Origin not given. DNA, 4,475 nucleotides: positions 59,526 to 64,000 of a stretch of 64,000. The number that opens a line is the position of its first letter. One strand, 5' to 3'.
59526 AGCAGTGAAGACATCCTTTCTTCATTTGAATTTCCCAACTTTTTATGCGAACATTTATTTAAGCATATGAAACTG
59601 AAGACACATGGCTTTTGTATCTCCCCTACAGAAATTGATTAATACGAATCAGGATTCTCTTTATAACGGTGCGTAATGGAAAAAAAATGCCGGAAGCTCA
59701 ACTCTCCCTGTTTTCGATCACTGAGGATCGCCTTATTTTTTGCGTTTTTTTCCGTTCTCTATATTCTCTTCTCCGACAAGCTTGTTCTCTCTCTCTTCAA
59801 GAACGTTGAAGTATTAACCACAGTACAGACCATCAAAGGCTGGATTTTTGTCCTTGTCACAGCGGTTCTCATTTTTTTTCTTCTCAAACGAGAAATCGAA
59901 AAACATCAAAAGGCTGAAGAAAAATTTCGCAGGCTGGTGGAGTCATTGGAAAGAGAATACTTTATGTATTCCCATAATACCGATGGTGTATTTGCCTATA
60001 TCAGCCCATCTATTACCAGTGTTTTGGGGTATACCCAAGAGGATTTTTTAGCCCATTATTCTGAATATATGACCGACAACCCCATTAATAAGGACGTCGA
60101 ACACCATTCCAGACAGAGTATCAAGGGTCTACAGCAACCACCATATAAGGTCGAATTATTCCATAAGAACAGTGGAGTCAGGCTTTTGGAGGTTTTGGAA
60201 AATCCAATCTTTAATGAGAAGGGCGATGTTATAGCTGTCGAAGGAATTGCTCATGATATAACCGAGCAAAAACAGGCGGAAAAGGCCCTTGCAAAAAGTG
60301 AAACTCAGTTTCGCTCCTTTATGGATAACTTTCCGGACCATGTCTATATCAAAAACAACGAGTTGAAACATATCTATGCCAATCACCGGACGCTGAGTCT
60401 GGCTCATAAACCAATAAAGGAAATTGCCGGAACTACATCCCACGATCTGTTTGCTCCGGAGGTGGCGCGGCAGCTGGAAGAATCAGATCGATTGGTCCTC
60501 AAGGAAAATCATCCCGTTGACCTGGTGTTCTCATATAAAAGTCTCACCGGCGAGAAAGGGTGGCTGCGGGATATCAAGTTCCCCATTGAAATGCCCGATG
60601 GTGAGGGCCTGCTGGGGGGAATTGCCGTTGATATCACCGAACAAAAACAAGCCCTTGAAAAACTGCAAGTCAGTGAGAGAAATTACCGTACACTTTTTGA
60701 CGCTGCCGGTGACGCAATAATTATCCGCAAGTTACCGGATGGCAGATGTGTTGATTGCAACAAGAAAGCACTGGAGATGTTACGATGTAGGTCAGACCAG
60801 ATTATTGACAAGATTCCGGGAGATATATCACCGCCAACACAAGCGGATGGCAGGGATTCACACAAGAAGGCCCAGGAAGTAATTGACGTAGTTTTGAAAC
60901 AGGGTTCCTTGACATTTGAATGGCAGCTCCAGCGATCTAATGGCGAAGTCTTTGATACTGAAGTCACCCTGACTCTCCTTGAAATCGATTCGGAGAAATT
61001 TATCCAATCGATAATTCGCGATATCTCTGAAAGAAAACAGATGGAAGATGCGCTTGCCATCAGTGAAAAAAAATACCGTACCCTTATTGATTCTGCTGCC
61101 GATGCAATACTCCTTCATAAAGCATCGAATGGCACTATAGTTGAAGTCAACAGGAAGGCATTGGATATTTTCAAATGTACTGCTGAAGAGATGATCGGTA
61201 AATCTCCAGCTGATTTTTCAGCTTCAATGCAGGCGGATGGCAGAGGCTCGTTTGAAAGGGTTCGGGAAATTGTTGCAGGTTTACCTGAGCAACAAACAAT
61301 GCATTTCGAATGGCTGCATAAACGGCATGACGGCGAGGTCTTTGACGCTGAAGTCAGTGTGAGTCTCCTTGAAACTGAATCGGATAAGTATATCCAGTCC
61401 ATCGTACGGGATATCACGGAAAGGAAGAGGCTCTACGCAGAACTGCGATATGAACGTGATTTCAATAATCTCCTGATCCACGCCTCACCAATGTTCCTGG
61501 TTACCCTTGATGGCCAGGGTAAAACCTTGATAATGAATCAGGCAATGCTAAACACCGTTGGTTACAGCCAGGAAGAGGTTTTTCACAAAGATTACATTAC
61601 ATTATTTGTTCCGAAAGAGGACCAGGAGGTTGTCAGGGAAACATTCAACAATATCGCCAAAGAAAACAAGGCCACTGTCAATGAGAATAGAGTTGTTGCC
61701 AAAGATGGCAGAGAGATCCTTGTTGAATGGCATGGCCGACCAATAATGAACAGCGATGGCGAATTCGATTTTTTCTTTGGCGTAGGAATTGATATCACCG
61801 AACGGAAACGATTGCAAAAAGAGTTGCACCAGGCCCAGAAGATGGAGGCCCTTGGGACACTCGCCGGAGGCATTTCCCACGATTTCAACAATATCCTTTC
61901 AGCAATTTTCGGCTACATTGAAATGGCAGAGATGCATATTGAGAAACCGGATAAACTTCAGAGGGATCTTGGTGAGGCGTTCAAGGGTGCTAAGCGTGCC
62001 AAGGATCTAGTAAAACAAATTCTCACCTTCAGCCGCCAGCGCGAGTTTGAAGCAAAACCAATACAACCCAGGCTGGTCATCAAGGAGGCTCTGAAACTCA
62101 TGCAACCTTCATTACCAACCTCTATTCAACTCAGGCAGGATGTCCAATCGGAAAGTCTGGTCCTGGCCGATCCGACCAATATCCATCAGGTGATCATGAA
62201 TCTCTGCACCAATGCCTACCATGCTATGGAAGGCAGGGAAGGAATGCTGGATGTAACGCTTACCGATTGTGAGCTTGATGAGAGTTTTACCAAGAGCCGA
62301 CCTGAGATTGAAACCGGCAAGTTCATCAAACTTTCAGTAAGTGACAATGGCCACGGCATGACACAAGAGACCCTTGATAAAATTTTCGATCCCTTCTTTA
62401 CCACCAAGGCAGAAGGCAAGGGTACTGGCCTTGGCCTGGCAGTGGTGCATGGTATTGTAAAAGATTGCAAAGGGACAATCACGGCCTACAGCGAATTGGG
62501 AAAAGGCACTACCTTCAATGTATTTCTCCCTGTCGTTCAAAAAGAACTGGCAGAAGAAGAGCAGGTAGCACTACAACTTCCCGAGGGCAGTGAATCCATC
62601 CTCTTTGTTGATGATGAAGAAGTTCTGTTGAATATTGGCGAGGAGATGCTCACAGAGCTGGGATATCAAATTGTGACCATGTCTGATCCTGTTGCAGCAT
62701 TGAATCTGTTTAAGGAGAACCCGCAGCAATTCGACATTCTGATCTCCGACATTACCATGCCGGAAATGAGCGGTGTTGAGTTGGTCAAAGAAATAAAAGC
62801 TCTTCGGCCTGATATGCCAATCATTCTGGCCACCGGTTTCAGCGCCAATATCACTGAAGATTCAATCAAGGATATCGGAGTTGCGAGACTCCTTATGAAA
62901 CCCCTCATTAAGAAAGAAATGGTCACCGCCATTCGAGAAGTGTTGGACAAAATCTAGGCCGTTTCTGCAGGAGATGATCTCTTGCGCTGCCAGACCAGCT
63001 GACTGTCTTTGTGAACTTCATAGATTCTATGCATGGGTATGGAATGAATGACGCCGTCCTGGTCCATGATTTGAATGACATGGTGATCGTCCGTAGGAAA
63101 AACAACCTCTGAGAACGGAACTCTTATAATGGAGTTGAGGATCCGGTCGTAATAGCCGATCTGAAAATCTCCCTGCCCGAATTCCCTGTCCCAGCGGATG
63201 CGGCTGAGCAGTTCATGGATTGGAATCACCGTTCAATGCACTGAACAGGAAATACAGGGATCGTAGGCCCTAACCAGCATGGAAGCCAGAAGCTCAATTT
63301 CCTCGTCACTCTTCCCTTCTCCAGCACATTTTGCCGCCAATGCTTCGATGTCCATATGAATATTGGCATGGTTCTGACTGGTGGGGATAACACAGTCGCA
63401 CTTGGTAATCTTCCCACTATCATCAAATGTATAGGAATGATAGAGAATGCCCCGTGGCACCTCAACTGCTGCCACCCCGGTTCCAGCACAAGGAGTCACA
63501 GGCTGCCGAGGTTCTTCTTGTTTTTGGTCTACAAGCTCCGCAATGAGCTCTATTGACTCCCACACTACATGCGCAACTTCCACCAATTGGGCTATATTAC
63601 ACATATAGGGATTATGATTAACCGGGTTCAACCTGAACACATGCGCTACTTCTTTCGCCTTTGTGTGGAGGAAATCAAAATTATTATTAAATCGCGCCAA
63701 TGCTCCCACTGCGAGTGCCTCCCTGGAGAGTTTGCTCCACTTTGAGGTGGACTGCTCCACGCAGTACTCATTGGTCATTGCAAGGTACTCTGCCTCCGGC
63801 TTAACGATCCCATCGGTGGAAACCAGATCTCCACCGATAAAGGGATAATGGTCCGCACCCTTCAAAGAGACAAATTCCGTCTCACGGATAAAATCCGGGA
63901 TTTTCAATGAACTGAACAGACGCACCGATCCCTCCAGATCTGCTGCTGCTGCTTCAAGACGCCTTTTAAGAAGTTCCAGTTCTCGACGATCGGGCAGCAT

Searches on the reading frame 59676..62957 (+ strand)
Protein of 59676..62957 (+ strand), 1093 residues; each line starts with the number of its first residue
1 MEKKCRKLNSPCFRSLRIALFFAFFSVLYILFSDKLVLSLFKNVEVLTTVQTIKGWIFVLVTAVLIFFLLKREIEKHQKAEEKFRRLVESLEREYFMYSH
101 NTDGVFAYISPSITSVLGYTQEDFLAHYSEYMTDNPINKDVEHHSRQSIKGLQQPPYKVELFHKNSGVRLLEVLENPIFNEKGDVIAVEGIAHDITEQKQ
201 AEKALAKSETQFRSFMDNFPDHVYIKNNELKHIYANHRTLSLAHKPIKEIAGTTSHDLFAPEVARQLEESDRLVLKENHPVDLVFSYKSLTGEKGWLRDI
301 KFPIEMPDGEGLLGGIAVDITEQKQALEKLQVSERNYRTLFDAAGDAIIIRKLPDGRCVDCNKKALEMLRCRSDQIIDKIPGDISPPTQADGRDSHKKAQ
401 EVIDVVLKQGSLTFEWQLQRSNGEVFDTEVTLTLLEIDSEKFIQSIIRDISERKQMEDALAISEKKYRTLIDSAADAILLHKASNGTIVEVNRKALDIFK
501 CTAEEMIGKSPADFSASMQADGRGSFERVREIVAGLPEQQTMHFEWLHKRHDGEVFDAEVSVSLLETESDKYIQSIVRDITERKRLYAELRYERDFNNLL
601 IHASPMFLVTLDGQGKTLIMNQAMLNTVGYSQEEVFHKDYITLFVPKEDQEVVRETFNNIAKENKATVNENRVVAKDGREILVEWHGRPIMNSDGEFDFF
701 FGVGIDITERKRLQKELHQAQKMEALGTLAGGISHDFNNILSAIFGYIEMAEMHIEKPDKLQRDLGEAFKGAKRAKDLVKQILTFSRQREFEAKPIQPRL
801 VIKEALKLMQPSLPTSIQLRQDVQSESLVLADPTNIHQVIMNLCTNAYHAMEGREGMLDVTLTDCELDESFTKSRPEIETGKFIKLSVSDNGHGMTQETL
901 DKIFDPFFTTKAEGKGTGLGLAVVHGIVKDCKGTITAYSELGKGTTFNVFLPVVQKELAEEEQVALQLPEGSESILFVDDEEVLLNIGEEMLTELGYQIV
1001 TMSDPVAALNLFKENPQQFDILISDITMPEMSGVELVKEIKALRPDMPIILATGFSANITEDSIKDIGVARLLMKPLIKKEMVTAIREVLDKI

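Call 48: search_protein_families(library=pfam, proteins=[window:59676-62957:+], max_evalue=0.00001)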
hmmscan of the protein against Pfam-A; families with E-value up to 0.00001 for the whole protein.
window:59676-62957:+ (1093 aa): 9 families
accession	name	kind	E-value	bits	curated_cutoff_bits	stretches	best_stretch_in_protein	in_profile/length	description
PF13426.13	PAS_9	-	1.1e-54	183.4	27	3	476-582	2-103/103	PAS domain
PF08448.16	PAS_4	-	1.3e-46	157.8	23.1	3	217-324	2-109/110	PAS fold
PF00989.32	PAS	-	6.5e-40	136.1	22.6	2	599-707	5-113/113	PAS fold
PF02518.31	HATPase_c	-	6.8e-23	81.7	26.4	1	832-953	2-109/111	Histidine kinase-, DNA gyrase B-, and HSP90-like ATPase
PF00072.30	Response_reg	-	4.9e-20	72.2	30.2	1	975-1087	1-111/111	Response regulator receiver domain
PF08447.18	PAS_3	-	1.3e-19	70.6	25.6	1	620-702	4-87/89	PAS fold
PF13188.13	PAS_8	-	2.7e-18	65.6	21.8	1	337-389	3-55/65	PAS domain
PF24820.1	Diguanyl_cycl_sensor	-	6.1e-10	39.4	28.1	1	470-569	1-100/109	Diguanylate cyclase-like sensor domain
PF00512.31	HisKA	-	2.1e-09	37.7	26.9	1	726-789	2-64/66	His Kinase A (phospho-acceptor) domain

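Call 77: find_encoding_contigs(protein=window:59676-62957:+, flank=10000, max_places=2)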
Protein window:59676-62957:+ (1093 aa): 7 contigs read that carry it; 2 places shown.
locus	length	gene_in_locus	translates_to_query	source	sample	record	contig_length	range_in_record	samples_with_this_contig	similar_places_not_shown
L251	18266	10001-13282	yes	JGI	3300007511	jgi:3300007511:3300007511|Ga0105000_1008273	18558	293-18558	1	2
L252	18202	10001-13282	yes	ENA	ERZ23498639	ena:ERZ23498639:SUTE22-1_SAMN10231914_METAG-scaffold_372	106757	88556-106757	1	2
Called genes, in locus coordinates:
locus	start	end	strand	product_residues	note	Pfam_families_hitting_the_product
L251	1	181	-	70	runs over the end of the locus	-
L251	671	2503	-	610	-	PF00072:Response_reg, PF08448:PAS_4, PF13426:PAS_9 (weak), PF00158:Sigma54_activat, PF14532:Sigma54_activ_2, PF07728:AAA_5 (weak), PF25601:AAA_lid_14, PF02954:HTH_8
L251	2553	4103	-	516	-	PF00072:Response_reg, PF08448:PAS_4, PF00512:HisKA, PF02518:HATPase_c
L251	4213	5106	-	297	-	PF04055:Radical_SAM, PF06463:Mob_synth_C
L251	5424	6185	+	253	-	-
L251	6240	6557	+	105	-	-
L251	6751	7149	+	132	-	PF01451:LMWPc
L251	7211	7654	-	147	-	PF01475:FUR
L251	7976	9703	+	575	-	PF11853:DUF3373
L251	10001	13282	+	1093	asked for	PF08448:PAS_4, PF13426:PAS_9, PF00989:PAS, PF13426:PAS_9, PF00989:PAS, PF08448:PAS_4, PF13426:PAS_9, PF08447:PAS_3, +9 more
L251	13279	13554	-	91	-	PF04457:MJ1316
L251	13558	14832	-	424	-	PF27537:HoxH (weak), PF00374:NiFeSe_Hases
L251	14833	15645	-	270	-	PF01058:Oxidored_q6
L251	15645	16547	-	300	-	PF00970:FAD_binding_6 (weak), PF00175:NAD_binding_1, PF10418:DHODB_Fe-S_bind (weak)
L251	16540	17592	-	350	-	PF13187:Fer4_9 (faint), PF12838:Fer4_7 (faint), PF00037:Fer4 (faint), PF17179:Fer4_22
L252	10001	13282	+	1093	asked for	PF08448:PAS_4, PF13426:PAS_9, PF00989:PAS, PF13426:PAS_9, PF00989:PAS, PF08448:PAS_4, PF13426:PAS_9, PF08447:PAS_3, +9 more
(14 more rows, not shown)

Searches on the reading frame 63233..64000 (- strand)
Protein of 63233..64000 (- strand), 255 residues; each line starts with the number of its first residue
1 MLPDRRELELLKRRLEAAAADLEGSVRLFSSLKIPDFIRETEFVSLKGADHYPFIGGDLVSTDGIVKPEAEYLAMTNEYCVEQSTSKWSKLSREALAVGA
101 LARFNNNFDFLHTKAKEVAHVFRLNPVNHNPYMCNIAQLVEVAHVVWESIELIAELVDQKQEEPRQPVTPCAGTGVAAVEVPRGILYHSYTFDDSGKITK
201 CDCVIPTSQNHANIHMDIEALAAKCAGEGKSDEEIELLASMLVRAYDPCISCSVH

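Call 31: find_encoding_contigs(protein=window:63233-64000:-, flank=10000, max_places=1)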
Protein window:63233-64000:- (255 aa): no gene with exactly this product is on record in the collection.

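Call 48: search_protein_families(library=pfam, proteins=[window:63233-64000:-], max_evalue=0.00001)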
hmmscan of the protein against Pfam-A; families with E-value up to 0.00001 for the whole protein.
window:63233-64000:- (255 aa): 1 family
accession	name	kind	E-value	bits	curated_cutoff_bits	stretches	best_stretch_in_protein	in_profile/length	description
PF00374.24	NiFeSe_Hases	-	1.8e-11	44.1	25.8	1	157-255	400-508/508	Nickel-dependent hydrogenase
